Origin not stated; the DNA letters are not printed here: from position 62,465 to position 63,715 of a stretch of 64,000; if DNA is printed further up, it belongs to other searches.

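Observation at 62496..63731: RhuM/Fic gene bracketed by 27-bp hairpin direct repeats, next to a 5'-truncated autotransporter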

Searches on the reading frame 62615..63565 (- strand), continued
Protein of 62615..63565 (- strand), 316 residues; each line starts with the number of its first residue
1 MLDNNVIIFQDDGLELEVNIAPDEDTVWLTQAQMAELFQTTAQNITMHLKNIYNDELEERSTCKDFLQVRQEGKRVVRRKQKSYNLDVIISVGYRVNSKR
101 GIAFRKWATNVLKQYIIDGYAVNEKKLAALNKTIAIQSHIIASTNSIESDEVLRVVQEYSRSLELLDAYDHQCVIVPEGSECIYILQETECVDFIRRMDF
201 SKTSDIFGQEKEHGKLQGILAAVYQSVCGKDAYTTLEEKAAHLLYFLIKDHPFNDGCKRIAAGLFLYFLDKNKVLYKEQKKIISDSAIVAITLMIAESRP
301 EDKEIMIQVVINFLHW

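Call 64: search_protein_families(library=pfam, proteins=[L003:11120-12070:+, L003:12428-13393:+, L003:10297-10599:-, L009:9121-9729:-], max_evalue=1)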
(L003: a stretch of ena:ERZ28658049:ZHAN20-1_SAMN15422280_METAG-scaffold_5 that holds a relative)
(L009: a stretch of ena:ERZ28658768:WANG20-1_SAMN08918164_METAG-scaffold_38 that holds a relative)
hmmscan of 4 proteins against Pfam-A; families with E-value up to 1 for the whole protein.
L003:11120-12070:+ (316 aa): 0 families

L003:12428-13393:+ (321 aa): 0 families

L003:10297-10599:- (100 aa): 1 family
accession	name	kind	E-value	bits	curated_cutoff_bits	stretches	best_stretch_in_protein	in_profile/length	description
PF05547.17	Peptidase_M6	-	0.067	12.9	22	1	33-58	172-197/294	Immune inhibitor A peptidase M6, catalytic domain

L009:9121-9729:- (202 aa): 4 families
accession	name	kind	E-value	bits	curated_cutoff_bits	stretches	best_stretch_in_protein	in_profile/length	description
PF08281.18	Sigma70_r4_2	-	1.8e-12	47.2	25.7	1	142-194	2-54/54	Sigma-70, region 4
PF04545.22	Sigma70_r4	-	4e-07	29.9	24.1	1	147-196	1-50/50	Sigma-70, region 4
PF07638.17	Sigma70_ECF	-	1.8e-05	25.2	21.1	1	17-188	4-173/185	ECF sigma factor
PF12645.13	HTH_16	-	0.04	14.5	22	1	20-75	3-64/65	Helix-turn-helix domain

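Call 66: search_protein_families(library=pfam, proteins=[L108:2881-3660:+, L108:5205-5792:+, L108:5789-6727:+, L088:2919-3773:+, L088:3800-4576:+, L088:4680-5222:-, L026:7444-7866:+, L026:11692-12471:+], max_evalue=0.001)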
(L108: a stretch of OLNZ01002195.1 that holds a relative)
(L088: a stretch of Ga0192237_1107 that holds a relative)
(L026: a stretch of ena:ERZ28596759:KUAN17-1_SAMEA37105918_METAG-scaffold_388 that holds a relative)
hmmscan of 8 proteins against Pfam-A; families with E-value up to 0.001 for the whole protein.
L108:2881-3660:+ (259 aa): 1 family
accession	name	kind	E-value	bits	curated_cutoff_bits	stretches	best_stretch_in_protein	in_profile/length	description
PF01925.25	TauE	-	2.3e-45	155.5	32.6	1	15-253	1-237/237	Sulfite exporter TauE/SafE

L108:5205-5792:+ (195 aa): 5 families
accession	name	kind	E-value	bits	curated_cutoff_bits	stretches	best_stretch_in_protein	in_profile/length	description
PF08281.18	Sigma70_r4_2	-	7.9e-09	35.5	25.7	1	138-184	8-54/54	Sigma-70, region 4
PF04545.22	Sigma70_r4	-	7.3e-06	25.8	24.1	1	138-185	2-49/50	Sigma-70, region 4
PF04542.20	Sigma70_r2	-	1.7e-05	25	24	1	40-93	11-67/71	Sigma-70 region 2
PF00196.25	GerE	-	0.00066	19.7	23.5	0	158-184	19-45/57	Bacterial regulatory proteins, luxR family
PF07638.17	Sigma70_ECF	-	0.00098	19.5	21.1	0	84-187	84-182/185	ECF sigma factor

L108:5789-6727:+ (312 aa): 0 families

L088:2919-3773:+ (284 aa): 2 families
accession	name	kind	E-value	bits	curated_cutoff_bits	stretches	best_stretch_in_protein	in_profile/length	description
PF03009.23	GDPD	-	1e-35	124.4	23.6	1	54-274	1-242/244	Glycerophosphoryl diester phosphodiesterase family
PF13653.12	GDPD_2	-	1.8e-05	25.5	27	1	246-274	1-29/30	Glycerophosphoryl diester phosphodiesterase family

L088:3800-4576:+ (258 aa): 3 families
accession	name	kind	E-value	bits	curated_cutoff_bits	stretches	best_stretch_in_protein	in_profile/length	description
PF01418.23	HTH_6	-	1.1e-10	41.8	28.3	1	10-68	11-69/77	Helix-turn-helix domain, rpiR family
PF01380.27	SIS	-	1.3e-10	41.6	25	1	117-223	6-111/131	SIS domain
PF13580.11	SIS_2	-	0.00052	20.5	27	0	159-197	99-137/138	SIS domain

L088:4680-5222:- (180 aa): 0 families

L026:7444-7866:+ (140 aa): 1 family
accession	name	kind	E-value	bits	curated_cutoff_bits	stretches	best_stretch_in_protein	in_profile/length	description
PF13026.12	DUF3887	-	0.00071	20.6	31.8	1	52-128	15-91/91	Protein of unknown function (DUF3887)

L026:11692-12471:+ (259 aa): 0 families

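Call 70: search_dna_similar(query=window:62615-63565:-, collection=phages, mode=protein, max_rows=15)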
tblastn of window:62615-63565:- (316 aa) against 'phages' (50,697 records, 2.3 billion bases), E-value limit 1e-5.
Records with a match: 53; places in all: 54; records where one place covers at least 80% of the query: 1.
Best place of each record, by identity: <60% 53.
By first word of the organism name: Streptococcus 23; Bacteriophage 18; Gordonia 6; Wolbachia 2; Siphoviridae 1; Salmonella 1; Methanobrevibacter 1; Monoglobales 1.
By host as written in the record: - 20; Gordonia terrae 3612 6; Wolbachia endosymbiont wVitA of Nasonia vitripennis 1; Streptococcus mitis 1; Streptococcus mitis 321A 1; Streptococcus pseudopneumoniae ATCC_BAA-960 1; Streptococcus pseudopneumoniae SRR387648 1; Streptococcus mitis SK321 1; and 21 more.
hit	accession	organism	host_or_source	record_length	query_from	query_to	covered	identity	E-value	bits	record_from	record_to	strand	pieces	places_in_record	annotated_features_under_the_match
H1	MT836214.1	Bacteriophage sp.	human fecal samples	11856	2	312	98%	49.5%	2e-89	297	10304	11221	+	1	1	record has no annotation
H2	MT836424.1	Bacteriophage sp.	human fecal samples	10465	1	148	47%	46.7%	7e-28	119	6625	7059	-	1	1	record has no annotation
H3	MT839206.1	Bacteriophage sp.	human fecal samples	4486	3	151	47%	44.0%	2e-33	135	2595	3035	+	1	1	record has no annotation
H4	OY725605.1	Siphoviridae sp. ctl617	-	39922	3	127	40%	47.6%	6e-29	122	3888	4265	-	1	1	hypothetical protein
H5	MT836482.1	Bacteriophage sp.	human fecal samples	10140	3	127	40%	46.8%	8e-28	119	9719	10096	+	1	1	record has no annotation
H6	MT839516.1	Bacteriophage sp.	human fecal samples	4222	3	127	40%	46.0%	2e-25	112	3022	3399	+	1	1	record has no annotation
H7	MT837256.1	Bacteriophage sp.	human fecal samples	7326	6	125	38%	46.7%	2e-23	106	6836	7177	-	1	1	record has no annotation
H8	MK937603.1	Gordonia phage Bakery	Gordonia terrae 3612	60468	11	127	37%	47.0%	6e-26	114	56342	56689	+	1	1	87: hypothetical protein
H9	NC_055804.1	Gordonia phage Bakery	Gordonia terrae 3612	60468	11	127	37%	47.0%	6e-26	114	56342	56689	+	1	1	87: hypothetical protein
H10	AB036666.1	Wolbachia phage WO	-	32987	1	127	40%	39.1%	1e-21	100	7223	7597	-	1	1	gp8: similar to RhuM of Salmonella typhimurium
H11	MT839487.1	Bacteriophage sp.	human fecal samples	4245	1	125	40%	38.9%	7e-20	96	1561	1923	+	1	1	record has no annotation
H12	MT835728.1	Bacteriophage sp.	human fecal samples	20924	6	125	38%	39.7%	5e-18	91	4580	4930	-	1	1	record has no annotation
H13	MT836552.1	Bacteriophage sp.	human fecal samples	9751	6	129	39%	37.6%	3e-20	97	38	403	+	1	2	record has no annotation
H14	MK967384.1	Gordonia phage Sidious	Gordonia terrae 3612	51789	1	127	40%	36.2%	1e-17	89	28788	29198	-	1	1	32: helix-turn-helix DNA binding domain protein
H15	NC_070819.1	Gordonia phage Sidious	Gordonia terrae 3612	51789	1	127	40%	36.2%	1e-17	89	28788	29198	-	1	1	32: helix-turn-helix DNA binding domain protein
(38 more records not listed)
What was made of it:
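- Closest known: Phage 'morons': autonomous promoter-gene-terminator units inserted between genes. Different: Full-length homologues are rare in phage records (1 of 53 hits, call 70).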

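Call 73: search_protein_families(library=pfam, alignment_id=A3, max_evalue=0.00001)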
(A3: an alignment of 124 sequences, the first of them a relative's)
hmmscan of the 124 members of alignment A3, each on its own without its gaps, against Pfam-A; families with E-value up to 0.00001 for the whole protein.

A. member 1, L029:3421-3783:+ (120 aa): 1 family
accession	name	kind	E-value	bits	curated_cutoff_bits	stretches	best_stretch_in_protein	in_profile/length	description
PF01638.23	HxlR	-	2.3e-29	101.5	20.8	1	16-104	1-89/91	HxlR-like helix-turn-helix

B. families by the number of members that match (of 124 scanned): 119 families (the first 25 are shown)
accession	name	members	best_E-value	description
PF03883.20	H2O2_YaaD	4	3e-76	Peroxide stress protein YaaA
PF13649.12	Methyltransf_25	4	3.7e-09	Methyltransferase domain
PF01548.23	DEDD_Tnp_IS110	3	2.6e-39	Transposase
PF05958.17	tRNA_U5-meth_tr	3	4.7e-23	tRNA (Uracil-5-)-methyltransferase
PF13847.12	Methyltransf_31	3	6.4e-16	Methyltransferase domain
PF01938.26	TRAM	3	4.6e-11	TRAM domain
PF01135.25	PCMT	3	2.9e-06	Protein-L-isoaspartate(D-aspartate) O-methyltransferase (PCMT)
PF02867.20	Ribonuc_red_lgC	2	1e-159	Ribonucleotide reductase, barrel domain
PF00078.32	RVT_1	2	3.9e-40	Reverse transcriptase (RNA-dependent DNA polymerase)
PF00005.33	ABC_tran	2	2.4e-32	ABC transporter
PF07690.21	MFS_1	2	2.4e-30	Major Facilitator Superfamily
PF19952.5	DUF6414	2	1.9e-26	Domain of unknown function (DUF6414)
PF07508.19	Recombinase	2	2e-23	Recombinase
PF01098.24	FTSW_RODA_SPOVE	2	3.1e-23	Cell cycle protein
PF00317.26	Ribonuc_red_lgN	2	4.2e-22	Ribonucleotide reductase, all-alpha domain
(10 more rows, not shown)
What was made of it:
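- Immediate neighbours of 124 homologue flanks are almost all unrelated housekeeping genes (call 73).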

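Call 74: search_solved_structures(query=A1, max_evalue=1, show_alignments=2)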
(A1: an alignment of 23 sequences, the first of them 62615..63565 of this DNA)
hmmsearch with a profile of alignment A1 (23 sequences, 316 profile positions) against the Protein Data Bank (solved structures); distinct sequences matched with E-value up to 1: 4.
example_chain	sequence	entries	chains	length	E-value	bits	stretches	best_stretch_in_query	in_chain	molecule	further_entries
9vzc_A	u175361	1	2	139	0.00038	23.1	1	211-273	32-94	Death-on-curing family protein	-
3k33_A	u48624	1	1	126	0.024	17.2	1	208-276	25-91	Death on curing protein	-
3dd7_A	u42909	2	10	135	0.35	13.4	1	209-276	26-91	Death on curing protein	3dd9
3kh2_A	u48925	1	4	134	0.68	12.5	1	209-276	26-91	Death on curing protein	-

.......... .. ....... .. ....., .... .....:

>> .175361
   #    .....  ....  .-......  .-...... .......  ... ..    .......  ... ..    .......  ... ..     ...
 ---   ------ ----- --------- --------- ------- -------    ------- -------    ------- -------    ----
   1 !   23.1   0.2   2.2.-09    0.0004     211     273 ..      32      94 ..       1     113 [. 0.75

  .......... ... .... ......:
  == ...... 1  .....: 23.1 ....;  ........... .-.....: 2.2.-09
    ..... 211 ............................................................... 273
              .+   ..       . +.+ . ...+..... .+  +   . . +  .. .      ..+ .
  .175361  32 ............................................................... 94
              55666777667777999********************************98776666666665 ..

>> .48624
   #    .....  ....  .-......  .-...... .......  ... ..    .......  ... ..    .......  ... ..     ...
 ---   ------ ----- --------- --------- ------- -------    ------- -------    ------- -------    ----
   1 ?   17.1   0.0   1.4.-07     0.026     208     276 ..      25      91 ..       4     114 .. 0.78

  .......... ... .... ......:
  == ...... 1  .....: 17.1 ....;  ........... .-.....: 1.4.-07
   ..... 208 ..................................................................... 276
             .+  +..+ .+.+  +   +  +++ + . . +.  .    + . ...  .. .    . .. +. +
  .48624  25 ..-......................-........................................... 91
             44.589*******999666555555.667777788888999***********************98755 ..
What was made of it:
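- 62615..63565 (-): RhuM-N / Doc-like Fic gene, 316 aa. It matches the PADLOC phage-defence candidate PDC-S23. The profile hits the Doc structures 9vzc and 3k33 (call 74).
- On Fic/Doc (PF02661), Doc-like branch: The A1 profile hits Doc structures 9vzc (E = 3.8e-4) and 3k33 (call 74).
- Tried and rejected: Only the profile reached the Doc structures (call 74).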

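Call 77: find_related_loci(query=window:62615-63565:-, collection=viral_contigs, flank=5000)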
Query window:62615-63565:- (316 aa) in viral_contigs; peptide patterns used: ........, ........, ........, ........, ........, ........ (x = any residue, [..] = any of these).
10 stretches matched a pattern; 2 encode a relative of the query (tblastn E <= 1e-3); 2 distinct loci.
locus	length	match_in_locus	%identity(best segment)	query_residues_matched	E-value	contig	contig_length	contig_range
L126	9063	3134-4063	65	2-316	2e-140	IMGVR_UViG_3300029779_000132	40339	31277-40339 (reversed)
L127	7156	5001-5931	78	2-316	1e-107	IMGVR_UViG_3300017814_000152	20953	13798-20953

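Call 80: search_protein_families(library=pfam, proteins=[L127:6287-7156:+, L127:3801-4664:+, L127:3048-3455:+, L127:1820-2494:+, L127:5951-6256:+], max_evalue=0.001)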
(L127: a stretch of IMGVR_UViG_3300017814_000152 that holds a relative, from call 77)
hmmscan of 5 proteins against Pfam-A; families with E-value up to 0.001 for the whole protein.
L127:6287-7156:+ (289 aa): 3 families
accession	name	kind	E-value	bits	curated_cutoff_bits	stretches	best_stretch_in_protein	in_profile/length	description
PF00589.27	Phage_integrase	-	8.4e-28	97.7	27.1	1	90-273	3-169/172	Phage integrase family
PF14659.12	Phage_int_SAM_3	-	3.3e-06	27.7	22.6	1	2-35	21-54/58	Phage integrase, N-terminal SAM-like domain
PF13102.12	Phage_int_SAM_5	-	0.00099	19.9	22.3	0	20-76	40-96/98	Phage integrase SAM-like domain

L127:3801-4664:+ (287 aa): 1 family
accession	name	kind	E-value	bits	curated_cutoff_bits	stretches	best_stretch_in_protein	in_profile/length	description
PF02452.23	PemK_toxin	-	1.3e-06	29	23.1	1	71-140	2-76/109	PemK-like, MazF-like toxin of type II toxin-antitoxin system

L127:3048-3455:+ (135 aa): 3 families
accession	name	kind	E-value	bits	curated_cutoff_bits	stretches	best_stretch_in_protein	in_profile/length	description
PF13560.12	HTH_31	-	1.2e-09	38.8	27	1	12-70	1-59/64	Helix-turn-helix domain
PF01381.28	HTH_3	-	9e-08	32.5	23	1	23-72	7-55/55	Helix-turn-helix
PF12844.13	HTH_19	-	0.0001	22.6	30.2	1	14-73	1-59/64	Helix-turn-helix domain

L127:1820-2494:+ (224 aa): 0 families

L127:5951-6256:+ (101 aa): 0 families
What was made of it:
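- One close homologue lies next to an integrase (call 80).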
